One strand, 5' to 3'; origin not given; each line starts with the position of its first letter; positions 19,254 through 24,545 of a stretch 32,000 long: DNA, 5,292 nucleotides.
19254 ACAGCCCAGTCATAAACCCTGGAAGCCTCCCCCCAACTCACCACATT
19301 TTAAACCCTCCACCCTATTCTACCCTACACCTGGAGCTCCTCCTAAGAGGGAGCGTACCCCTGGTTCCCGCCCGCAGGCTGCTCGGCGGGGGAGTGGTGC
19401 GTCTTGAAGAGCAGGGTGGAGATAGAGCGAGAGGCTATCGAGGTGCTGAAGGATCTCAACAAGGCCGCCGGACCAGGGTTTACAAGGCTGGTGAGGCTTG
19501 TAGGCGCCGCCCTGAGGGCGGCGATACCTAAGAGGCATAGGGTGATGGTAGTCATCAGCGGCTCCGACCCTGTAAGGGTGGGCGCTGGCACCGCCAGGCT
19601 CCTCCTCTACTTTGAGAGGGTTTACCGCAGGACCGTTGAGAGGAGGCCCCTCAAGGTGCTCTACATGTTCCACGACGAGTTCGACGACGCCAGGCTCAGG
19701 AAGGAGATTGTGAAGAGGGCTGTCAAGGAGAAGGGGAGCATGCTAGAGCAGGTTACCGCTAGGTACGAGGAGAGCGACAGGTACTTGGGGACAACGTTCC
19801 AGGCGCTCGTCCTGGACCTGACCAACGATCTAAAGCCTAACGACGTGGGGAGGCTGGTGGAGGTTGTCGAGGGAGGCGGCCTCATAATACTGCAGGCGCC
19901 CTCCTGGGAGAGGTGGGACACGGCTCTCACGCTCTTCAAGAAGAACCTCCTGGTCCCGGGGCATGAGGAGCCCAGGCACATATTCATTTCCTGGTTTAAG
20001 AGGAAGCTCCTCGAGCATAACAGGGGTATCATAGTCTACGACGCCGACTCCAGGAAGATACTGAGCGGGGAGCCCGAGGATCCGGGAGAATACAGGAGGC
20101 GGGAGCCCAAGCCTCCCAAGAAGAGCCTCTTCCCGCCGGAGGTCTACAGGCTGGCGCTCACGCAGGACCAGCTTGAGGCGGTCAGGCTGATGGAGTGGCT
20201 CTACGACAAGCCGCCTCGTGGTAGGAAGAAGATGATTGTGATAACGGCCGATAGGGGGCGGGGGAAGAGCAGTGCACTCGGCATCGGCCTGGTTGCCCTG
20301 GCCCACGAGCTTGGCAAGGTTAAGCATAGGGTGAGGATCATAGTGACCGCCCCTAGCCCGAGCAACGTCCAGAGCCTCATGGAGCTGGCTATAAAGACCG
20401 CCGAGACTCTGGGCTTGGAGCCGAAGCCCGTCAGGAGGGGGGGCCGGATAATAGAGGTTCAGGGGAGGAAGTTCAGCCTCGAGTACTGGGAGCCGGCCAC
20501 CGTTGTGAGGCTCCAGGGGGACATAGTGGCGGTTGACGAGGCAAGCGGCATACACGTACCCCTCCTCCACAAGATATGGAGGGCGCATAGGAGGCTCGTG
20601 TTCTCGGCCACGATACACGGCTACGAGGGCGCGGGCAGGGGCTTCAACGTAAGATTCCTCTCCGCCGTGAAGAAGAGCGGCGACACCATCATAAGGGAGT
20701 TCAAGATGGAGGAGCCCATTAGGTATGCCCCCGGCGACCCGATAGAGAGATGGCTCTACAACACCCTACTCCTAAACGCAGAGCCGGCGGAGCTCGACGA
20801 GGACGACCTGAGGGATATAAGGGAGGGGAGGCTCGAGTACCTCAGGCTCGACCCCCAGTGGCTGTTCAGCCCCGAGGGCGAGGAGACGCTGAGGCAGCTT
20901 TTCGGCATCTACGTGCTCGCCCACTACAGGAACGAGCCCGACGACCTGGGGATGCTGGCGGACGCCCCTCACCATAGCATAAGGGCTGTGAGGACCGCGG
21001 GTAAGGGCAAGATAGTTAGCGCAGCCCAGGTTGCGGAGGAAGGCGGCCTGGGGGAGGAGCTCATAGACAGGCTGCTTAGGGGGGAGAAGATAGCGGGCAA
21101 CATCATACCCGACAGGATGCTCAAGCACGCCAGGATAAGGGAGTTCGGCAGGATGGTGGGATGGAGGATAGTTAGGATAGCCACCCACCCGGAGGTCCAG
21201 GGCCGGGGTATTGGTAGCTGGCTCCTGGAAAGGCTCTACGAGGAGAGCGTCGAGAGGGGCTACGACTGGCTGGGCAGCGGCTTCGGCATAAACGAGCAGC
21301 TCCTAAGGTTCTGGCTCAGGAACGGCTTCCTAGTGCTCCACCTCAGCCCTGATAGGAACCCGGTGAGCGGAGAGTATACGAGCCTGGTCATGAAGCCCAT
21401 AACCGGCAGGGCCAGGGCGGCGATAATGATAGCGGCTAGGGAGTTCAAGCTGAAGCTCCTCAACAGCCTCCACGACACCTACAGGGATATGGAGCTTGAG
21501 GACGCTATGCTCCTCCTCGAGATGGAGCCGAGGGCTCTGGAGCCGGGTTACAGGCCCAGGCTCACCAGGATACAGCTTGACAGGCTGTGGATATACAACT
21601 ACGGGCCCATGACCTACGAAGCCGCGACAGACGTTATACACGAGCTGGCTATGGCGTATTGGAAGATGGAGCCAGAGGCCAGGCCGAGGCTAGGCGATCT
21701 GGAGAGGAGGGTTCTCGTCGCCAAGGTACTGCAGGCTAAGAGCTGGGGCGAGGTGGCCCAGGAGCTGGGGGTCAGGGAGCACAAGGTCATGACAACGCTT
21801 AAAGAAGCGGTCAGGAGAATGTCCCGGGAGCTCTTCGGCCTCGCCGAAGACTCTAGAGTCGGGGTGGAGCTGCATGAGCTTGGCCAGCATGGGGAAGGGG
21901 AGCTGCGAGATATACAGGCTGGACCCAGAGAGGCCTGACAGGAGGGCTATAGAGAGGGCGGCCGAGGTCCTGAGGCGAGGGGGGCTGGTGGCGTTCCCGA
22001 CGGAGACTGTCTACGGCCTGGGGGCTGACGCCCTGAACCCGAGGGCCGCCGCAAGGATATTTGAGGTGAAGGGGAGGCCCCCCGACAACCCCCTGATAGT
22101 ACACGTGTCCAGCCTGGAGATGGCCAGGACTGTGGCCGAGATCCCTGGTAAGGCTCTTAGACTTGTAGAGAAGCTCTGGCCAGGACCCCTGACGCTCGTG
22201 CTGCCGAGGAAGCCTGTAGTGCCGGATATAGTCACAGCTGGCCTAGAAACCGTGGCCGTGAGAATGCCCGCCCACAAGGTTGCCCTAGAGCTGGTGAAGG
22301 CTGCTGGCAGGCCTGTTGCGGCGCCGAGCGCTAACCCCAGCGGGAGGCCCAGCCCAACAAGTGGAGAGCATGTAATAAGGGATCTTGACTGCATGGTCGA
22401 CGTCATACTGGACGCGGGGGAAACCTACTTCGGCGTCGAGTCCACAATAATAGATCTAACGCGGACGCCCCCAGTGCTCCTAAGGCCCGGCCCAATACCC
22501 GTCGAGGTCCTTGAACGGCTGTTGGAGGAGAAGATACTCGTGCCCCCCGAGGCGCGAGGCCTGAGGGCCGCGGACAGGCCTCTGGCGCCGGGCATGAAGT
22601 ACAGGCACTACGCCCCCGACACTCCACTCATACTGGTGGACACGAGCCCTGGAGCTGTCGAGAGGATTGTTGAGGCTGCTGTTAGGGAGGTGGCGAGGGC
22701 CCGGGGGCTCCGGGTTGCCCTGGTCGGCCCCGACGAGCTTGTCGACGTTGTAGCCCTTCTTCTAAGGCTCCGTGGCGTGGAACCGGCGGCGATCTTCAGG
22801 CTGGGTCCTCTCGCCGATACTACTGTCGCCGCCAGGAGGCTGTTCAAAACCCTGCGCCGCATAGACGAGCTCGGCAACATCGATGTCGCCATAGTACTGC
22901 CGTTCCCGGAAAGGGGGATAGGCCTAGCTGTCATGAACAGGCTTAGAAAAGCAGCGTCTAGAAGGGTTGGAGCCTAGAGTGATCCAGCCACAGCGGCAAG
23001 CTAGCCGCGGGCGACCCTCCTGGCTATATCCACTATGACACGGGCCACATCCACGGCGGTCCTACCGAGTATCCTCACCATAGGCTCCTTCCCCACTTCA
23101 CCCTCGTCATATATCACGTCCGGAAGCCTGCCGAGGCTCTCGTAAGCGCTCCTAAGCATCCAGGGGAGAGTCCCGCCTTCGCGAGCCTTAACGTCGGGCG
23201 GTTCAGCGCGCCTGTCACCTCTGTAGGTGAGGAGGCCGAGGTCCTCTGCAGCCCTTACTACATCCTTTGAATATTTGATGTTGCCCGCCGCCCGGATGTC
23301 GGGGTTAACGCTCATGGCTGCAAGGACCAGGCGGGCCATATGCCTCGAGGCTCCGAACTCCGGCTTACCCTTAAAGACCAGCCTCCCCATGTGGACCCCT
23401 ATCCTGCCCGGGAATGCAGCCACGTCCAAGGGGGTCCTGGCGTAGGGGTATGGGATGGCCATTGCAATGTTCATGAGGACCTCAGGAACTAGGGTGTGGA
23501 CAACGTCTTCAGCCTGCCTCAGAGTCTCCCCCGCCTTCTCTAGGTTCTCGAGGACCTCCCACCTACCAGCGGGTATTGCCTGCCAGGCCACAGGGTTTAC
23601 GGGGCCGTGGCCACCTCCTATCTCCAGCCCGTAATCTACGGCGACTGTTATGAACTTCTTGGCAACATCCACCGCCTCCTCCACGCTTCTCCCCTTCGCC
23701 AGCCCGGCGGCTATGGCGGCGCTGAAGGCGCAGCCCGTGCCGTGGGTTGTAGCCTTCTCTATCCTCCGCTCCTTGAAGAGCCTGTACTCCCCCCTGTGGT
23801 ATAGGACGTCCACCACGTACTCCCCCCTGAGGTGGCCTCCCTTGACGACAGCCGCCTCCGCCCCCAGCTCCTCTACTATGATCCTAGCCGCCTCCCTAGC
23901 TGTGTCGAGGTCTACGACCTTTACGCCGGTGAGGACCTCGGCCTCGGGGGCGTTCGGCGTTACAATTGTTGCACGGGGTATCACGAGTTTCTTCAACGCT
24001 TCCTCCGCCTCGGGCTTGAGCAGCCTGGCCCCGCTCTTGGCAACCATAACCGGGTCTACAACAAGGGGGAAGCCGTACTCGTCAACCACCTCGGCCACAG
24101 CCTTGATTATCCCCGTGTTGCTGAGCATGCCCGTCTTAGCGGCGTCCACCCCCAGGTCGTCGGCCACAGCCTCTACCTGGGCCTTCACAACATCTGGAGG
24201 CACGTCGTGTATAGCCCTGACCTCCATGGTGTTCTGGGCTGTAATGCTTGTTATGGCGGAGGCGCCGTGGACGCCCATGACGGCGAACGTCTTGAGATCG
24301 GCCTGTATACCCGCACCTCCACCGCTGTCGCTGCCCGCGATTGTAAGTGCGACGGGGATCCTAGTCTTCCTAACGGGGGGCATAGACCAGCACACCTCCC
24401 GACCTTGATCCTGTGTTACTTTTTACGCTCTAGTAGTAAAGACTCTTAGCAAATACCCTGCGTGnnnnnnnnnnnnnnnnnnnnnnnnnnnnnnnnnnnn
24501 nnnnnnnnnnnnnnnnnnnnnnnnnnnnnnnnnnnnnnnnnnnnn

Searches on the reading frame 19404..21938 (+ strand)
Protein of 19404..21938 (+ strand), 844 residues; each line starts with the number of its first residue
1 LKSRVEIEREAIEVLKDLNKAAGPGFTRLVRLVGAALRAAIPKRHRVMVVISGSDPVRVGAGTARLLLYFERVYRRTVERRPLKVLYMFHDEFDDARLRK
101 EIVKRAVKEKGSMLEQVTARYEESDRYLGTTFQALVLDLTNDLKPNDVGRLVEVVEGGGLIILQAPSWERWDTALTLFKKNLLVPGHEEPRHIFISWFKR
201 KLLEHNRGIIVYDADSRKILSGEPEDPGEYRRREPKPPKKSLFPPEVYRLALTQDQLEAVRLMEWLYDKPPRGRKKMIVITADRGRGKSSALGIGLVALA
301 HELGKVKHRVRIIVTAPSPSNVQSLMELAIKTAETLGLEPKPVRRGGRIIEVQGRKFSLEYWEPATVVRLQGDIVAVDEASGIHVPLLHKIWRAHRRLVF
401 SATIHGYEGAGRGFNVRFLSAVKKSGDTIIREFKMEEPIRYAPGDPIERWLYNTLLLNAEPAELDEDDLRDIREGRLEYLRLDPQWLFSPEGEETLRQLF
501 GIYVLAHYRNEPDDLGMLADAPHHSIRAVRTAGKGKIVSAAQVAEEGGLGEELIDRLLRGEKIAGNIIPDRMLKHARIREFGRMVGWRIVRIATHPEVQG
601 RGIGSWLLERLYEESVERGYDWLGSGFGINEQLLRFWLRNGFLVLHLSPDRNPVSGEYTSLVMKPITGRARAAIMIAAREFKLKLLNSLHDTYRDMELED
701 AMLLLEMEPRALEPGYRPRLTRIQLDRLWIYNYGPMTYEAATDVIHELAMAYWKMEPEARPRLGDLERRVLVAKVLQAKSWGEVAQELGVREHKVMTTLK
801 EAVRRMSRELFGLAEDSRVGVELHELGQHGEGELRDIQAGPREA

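Call 3: search_protein_families(library=pfam, proteins=[window:19404-21938:+], max_evalue=0.01)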
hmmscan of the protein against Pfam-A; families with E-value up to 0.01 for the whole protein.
window:19404-21938:+ (844 aa): 8 families
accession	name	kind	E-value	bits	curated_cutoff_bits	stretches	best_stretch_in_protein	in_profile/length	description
PF05127.21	NAT10_TcmA_helicase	-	1e-56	192.1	22.7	1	279-458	1-176/176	RNA cytidine acetyltransferase NAT10/TcmA, helicase domain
PF08351.18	TmcA_N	-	1.9e-50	171.6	22.7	1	34-213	4-178/178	tRNA(Met) cytidine acetyltransferase TmcA, N-terminal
PF13718.12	GNAT_acetyltr_2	-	2.9e-36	125.4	24.6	2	498-612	1-122/229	GNAT acetyltransferase 2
PF13725.12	tRNA_bind_2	-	3.3e-08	33.9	27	1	719-815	59-155/233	Possible tRNA binding domain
PF13508.13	Acetyltransf_7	-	1.6e-06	28.8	27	1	587-642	30-82/84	Acetyltransferase (GNAT) domain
PF00583.31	Acetyltransf_1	-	1.1e-05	26.1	20.7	1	587-642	60-116/116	Acetyltransferase (GNAT) family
PF08281.18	Sigma70_r4_2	-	0.0005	20.1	25.7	1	765-806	13-54/54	Sigma-70, region 4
PF13245.12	AAA_19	-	0.0016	19.1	25.1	1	275-394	11-113/134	AAA domain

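Call 4: search_protein_families(library=ncbifam, proteins=[window:19404-21938:+], max_evalue=0.01)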
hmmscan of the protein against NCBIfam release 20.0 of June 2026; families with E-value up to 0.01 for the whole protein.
window:19404-21938:+ (844 aa): 3 families
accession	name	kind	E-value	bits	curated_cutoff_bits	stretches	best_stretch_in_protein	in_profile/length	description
NF041296.1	RNAactase_tcmA_Halo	equivalog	1.2e-148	496.3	700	1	114-807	56-731/746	tRNA(Met) cytidine acetyltransferase TmcA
TIGR02937.1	sigma70-ECF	superfamily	0.00054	19.6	42.9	1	761-810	116-165/165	sigma-70 family RNA polymerase sigma factor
TIGR01575.1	rimI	equivalog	0.0045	17.1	86.4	0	588-620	57-89/132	ribosomal protein S18-alanine N-acetyltransferase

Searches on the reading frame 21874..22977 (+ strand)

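Call 37: search_protein_families(library=pfam, proteins=[window:21874-22977:+], max_evalue=0.001)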
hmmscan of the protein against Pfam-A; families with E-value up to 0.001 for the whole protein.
window:21874-22977:+ (367 aa): 2 families
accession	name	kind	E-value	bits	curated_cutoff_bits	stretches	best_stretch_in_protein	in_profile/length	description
PF01300.24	Sua5_yciO_yrdC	-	1.8e-63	213.7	25.1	1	31-206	1-178/178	Telomere recombination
PF03481.19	Sua5_C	-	9.5e-28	97.9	22.9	1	209-362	2-136/136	Threonylcarbamoyl-AMP synthase, C-terminal domain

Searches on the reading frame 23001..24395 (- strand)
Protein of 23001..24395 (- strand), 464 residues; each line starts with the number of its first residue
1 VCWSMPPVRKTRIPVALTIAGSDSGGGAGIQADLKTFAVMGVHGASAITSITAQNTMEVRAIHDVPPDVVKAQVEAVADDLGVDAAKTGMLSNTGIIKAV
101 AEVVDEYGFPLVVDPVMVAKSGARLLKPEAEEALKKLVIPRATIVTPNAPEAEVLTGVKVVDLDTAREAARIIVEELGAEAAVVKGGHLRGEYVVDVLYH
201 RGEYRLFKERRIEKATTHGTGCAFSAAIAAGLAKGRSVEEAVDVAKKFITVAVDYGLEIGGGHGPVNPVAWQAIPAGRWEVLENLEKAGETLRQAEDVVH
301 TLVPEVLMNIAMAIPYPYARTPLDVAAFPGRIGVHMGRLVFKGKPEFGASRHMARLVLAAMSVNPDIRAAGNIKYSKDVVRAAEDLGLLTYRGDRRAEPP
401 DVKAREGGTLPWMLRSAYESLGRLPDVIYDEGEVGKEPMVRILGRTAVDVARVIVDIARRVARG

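Call 37: search_protein_families(library=pfam, proteins=[window:23001-24395:-], max_evalue=0.001)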
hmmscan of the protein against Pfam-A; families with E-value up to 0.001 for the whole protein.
window:23001-24395:- (464 aa): 3 families
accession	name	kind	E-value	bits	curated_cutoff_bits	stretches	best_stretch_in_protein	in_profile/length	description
PF08543.17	Phos_pyr_kin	-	1.7e-96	322.8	27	1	23-267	1-246/246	Phosphomethylpyrimidine kinase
PF10120.14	ThiN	-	9.6e-60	201.5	25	1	284-454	1-163/165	Thiamine-phosphate synthase ThiN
PF00294.29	PfkB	-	1.2e-10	41.7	25.8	1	113-247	161-284/302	pfkB family carbohydrate kinase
